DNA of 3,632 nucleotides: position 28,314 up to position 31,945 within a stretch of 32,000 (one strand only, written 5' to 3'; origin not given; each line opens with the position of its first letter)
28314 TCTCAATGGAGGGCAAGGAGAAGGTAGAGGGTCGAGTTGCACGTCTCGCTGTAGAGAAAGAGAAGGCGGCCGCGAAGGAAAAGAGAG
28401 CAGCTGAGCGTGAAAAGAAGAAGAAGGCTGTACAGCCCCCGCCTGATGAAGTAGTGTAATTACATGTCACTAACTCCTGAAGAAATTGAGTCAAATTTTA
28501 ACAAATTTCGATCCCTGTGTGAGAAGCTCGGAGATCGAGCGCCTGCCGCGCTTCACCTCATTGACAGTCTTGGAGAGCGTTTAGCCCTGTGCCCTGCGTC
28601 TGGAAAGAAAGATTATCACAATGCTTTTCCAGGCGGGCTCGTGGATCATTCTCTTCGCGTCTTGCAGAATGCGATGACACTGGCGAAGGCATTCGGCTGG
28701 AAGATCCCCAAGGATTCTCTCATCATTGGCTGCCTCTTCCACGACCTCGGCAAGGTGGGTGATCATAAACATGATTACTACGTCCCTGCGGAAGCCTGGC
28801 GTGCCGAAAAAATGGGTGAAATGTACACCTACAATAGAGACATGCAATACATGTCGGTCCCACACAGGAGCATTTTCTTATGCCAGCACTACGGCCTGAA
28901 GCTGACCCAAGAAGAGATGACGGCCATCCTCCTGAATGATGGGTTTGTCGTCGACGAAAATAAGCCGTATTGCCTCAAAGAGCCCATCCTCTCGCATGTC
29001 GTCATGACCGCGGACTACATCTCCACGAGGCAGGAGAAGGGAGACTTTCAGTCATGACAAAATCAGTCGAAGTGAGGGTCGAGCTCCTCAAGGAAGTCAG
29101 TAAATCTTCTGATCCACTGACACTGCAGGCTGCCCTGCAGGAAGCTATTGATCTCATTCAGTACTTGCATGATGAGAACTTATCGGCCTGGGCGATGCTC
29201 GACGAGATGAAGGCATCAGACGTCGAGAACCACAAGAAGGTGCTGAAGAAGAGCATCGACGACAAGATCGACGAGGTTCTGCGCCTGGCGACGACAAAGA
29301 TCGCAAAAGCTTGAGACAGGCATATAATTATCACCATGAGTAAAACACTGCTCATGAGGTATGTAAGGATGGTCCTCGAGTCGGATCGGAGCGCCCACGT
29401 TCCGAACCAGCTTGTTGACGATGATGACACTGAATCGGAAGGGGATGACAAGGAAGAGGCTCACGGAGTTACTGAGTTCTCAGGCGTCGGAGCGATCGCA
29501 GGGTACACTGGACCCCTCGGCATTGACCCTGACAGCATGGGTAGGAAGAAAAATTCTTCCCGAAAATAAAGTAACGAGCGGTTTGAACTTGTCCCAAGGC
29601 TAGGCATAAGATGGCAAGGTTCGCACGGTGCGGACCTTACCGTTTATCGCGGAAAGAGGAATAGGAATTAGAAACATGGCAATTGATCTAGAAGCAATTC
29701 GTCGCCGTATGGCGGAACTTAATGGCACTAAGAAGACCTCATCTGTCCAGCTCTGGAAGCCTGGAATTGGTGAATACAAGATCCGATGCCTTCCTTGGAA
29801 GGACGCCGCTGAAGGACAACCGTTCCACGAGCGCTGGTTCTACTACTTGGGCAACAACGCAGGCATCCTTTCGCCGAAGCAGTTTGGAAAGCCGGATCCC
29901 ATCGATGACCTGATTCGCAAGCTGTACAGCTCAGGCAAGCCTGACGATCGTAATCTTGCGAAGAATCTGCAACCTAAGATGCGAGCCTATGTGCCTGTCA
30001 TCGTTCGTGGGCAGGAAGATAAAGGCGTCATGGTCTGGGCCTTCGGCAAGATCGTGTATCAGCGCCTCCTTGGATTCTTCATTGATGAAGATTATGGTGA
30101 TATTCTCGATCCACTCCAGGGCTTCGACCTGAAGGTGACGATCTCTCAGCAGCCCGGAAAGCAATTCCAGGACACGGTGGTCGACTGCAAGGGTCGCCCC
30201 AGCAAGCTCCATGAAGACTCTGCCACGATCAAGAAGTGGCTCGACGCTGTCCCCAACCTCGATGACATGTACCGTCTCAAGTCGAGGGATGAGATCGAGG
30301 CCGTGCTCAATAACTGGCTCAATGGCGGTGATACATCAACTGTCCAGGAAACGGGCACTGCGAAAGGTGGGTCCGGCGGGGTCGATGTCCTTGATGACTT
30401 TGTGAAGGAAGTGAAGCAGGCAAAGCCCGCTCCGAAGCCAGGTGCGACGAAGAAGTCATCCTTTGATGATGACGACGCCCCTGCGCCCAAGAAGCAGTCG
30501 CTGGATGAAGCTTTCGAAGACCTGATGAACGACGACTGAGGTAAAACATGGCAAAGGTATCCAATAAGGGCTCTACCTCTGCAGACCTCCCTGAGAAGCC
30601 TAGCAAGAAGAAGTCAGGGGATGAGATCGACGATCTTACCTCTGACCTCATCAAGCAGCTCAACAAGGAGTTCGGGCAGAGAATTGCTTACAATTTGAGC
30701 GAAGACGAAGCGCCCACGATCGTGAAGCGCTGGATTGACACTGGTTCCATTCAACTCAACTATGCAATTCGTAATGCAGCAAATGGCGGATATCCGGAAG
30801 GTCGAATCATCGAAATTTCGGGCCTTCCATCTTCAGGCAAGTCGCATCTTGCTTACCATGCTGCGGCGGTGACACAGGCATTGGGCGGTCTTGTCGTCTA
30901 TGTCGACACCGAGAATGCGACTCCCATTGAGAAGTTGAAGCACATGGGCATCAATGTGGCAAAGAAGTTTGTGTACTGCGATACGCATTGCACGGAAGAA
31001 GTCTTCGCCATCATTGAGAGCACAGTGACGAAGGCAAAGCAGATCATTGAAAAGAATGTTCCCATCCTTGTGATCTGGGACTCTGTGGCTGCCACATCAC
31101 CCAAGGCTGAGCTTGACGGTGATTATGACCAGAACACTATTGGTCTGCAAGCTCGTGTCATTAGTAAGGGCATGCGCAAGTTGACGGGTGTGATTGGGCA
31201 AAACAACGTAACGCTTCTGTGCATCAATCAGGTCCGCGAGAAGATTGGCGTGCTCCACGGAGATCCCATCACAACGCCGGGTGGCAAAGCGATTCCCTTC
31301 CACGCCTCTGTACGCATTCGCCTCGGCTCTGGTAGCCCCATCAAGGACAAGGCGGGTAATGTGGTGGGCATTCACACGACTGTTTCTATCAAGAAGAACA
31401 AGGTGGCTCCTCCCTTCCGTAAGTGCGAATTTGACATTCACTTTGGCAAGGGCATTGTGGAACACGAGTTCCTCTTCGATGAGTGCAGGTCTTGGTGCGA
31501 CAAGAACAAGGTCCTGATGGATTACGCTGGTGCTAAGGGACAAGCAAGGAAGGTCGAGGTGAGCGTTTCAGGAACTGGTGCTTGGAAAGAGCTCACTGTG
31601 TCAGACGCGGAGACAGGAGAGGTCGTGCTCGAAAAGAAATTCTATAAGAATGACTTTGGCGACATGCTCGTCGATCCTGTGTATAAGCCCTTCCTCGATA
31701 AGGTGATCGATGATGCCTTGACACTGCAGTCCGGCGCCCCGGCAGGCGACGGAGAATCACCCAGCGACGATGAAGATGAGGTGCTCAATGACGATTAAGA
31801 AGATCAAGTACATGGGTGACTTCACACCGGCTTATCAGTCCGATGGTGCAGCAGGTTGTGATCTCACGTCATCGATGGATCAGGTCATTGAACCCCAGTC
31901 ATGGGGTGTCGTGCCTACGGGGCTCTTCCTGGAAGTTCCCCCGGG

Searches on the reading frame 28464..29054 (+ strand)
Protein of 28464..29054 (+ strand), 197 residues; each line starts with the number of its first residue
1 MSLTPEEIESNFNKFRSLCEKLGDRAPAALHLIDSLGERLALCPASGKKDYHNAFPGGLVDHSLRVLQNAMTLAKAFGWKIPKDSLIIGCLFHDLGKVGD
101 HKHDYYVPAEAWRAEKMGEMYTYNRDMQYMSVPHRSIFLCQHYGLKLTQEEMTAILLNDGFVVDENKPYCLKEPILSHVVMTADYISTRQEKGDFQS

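Call 31: search_protein_families(library=pfam, proteins=[window:28464-29054:+], max_evalue=0.01)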
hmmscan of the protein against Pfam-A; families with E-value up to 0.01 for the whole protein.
window:28464-29054:+ (197 aa): 1 family
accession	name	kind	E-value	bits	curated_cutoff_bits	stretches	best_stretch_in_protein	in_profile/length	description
PF01966.28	HD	-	3e-07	31.1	22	1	60-102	2-43/116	HD domain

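Call 70: search_protein_families(library=phrogs, proteins=[window:28464-29054:+], max_evalue=0.001)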
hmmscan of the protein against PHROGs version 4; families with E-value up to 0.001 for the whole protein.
window:28464-29054:+ (197 aa): 3 families
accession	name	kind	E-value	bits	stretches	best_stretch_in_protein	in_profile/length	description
phrog_5889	-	unknown function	4.6e-14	53.4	1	43-191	52-196/242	-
phrog_28876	-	other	2.3e-11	44.1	1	43-159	37-155/435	metal-dependent phosphohydrolase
phrog_3921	-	unknown function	0.00017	22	1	60-104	31-75/227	-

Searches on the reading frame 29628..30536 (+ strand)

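Call 31: search_protein_families(library=pfam, proteins=[window:29628-30536:+], max_evalue=0.01)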
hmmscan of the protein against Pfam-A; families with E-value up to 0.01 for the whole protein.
window:29628-30536:+ (303 aa): 1 family
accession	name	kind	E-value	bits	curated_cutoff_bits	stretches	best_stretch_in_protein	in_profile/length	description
PF08804.16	gp32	-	3.1e-10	40.9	26.8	1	47-218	2-192/208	gp32 DNA binding protein like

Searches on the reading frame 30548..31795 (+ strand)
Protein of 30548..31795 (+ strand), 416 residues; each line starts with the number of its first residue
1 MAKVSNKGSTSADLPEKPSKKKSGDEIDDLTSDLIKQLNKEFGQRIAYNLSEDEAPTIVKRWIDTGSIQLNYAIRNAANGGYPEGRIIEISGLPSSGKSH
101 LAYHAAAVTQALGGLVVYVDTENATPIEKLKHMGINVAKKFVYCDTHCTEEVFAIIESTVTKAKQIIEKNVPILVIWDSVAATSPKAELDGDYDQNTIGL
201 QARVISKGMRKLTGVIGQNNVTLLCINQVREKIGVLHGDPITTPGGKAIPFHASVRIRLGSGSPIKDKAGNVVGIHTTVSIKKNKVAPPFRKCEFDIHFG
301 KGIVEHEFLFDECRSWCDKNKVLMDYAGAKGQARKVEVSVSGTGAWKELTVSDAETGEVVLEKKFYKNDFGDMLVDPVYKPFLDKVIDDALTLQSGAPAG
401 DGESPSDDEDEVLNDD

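Call 31: search_protein_families(library=pfam, proteins=[window:30548-31795:+], max_evalue=0.01)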
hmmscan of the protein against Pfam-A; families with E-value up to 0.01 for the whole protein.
window:30548-31795:+ (416 aa): 3 families
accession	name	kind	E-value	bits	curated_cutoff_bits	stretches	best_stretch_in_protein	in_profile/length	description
PF00154.27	RecA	-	7.8e-64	216.1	27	1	34-303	6-261/262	recA bacterial DNA recombination protein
PF08423.17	Rad51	-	9.1e-06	25.6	22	1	63-261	8-211/244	Rad51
PF06745.19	ATPase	-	1.1e-05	25.3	26.6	1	78-139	12-76/231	KaiC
